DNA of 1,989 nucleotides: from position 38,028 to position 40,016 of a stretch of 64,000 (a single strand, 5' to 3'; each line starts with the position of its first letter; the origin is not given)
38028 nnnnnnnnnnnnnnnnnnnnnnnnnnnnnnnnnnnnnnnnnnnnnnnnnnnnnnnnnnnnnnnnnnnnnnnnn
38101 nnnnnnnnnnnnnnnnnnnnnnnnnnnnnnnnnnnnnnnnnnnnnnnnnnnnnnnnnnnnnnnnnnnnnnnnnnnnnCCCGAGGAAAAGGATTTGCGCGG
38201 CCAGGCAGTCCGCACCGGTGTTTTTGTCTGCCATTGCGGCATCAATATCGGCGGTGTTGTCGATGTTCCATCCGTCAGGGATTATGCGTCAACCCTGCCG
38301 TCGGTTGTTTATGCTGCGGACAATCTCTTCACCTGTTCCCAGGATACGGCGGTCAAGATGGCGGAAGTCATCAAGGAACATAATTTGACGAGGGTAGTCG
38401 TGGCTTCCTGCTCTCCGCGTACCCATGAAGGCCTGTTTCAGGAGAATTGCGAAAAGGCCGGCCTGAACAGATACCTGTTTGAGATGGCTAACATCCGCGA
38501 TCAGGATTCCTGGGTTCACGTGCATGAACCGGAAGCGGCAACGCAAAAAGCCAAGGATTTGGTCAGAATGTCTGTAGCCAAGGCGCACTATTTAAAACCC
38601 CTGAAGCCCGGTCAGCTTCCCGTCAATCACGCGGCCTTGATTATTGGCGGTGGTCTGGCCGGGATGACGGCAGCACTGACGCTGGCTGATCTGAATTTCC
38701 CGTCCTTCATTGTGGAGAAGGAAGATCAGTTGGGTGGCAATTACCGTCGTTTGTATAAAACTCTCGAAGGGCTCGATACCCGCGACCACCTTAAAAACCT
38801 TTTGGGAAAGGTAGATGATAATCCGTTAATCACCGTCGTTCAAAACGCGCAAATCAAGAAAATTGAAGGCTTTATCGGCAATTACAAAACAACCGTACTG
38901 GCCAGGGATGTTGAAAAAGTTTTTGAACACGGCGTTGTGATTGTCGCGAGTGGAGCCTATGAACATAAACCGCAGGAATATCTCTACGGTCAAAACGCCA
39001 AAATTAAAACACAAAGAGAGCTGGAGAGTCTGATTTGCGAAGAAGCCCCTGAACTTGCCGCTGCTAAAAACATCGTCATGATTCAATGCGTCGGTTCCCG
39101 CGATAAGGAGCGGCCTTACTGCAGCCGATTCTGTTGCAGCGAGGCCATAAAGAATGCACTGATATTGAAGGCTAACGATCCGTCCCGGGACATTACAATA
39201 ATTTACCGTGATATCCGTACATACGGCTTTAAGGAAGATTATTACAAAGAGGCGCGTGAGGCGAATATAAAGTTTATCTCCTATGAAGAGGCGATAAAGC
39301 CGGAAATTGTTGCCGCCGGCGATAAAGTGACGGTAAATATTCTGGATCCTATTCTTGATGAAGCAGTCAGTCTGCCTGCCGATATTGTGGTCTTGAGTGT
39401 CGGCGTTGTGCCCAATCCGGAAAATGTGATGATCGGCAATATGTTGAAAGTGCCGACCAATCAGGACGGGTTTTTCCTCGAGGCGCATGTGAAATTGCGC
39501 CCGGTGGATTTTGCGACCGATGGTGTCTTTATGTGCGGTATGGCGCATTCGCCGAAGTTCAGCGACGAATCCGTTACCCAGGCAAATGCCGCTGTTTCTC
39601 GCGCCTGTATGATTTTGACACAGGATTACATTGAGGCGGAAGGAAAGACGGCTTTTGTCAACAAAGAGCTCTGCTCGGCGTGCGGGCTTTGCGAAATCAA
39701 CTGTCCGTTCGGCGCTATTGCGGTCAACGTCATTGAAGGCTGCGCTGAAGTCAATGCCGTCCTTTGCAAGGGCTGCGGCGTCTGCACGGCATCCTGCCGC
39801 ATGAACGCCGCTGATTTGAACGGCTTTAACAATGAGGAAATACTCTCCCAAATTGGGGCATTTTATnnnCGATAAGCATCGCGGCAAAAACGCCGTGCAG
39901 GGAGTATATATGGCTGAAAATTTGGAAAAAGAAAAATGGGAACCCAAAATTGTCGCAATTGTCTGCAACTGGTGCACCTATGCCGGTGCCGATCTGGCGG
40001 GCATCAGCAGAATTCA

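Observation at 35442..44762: Rearranged Flx/Hdr-type seven-gene cluster with two independent NAD(P)H-binding modules and no hydrogenase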

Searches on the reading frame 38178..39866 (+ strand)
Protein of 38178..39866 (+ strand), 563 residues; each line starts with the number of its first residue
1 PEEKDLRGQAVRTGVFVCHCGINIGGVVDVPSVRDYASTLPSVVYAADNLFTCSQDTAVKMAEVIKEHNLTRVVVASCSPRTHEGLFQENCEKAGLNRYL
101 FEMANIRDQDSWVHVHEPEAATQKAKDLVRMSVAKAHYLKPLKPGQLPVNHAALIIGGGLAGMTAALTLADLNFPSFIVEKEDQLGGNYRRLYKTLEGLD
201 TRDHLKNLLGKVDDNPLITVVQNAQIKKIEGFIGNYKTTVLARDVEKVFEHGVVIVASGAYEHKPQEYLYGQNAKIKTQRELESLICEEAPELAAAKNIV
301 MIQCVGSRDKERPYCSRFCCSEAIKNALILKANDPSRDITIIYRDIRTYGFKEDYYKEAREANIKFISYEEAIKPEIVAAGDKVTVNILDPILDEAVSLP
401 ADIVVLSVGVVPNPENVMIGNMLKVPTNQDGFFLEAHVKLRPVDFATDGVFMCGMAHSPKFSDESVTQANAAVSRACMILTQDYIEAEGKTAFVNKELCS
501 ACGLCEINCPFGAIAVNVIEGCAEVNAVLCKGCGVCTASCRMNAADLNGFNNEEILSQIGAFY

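Call 38: search_solved_structures(query=window:38178-39866:+, max_evalue=1e-20, show_alignments=1)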
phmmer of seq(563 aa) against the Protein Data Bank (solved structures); distinct sequences matched with E-value up to 1e-20: 6.
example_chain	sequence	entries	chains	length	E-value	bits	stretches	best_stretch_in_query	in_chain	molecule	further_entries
8rvu_a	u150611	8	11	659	6.8e-130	437.2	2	3-240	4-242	H(2):CoB-CoM heterodisulfide,ferredoxin reductase subunit A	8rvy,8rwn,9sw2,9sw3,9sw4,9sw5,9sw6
8rvv_A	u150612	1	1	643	2.3e-129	435.5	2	12-240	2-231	H(2):CoB-CoM heterodisulfide,ferredoxin reductase subunit A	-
5odc_A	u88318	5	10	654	2.2e-115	389.4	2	12-242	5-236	Heterodisulfide reductase, subunit A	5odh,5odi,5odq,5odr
7bkb_A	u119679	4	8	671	1.9e-99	336.8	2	11-241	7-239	CoB--CoM heterodisulfide reductase iron-sulfur subunit A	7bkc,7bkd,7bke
9sfi_A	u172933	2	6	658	2.2e-98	333.2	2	251-560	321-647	CoB--CoM heterodisulfide reductase iron-sulfur subunit A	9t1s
6tjr_A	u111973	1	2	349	2.7e-33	118.4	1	153-477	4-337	Fumarate reductase/succinate dehydrogenase flavoprotein domain protein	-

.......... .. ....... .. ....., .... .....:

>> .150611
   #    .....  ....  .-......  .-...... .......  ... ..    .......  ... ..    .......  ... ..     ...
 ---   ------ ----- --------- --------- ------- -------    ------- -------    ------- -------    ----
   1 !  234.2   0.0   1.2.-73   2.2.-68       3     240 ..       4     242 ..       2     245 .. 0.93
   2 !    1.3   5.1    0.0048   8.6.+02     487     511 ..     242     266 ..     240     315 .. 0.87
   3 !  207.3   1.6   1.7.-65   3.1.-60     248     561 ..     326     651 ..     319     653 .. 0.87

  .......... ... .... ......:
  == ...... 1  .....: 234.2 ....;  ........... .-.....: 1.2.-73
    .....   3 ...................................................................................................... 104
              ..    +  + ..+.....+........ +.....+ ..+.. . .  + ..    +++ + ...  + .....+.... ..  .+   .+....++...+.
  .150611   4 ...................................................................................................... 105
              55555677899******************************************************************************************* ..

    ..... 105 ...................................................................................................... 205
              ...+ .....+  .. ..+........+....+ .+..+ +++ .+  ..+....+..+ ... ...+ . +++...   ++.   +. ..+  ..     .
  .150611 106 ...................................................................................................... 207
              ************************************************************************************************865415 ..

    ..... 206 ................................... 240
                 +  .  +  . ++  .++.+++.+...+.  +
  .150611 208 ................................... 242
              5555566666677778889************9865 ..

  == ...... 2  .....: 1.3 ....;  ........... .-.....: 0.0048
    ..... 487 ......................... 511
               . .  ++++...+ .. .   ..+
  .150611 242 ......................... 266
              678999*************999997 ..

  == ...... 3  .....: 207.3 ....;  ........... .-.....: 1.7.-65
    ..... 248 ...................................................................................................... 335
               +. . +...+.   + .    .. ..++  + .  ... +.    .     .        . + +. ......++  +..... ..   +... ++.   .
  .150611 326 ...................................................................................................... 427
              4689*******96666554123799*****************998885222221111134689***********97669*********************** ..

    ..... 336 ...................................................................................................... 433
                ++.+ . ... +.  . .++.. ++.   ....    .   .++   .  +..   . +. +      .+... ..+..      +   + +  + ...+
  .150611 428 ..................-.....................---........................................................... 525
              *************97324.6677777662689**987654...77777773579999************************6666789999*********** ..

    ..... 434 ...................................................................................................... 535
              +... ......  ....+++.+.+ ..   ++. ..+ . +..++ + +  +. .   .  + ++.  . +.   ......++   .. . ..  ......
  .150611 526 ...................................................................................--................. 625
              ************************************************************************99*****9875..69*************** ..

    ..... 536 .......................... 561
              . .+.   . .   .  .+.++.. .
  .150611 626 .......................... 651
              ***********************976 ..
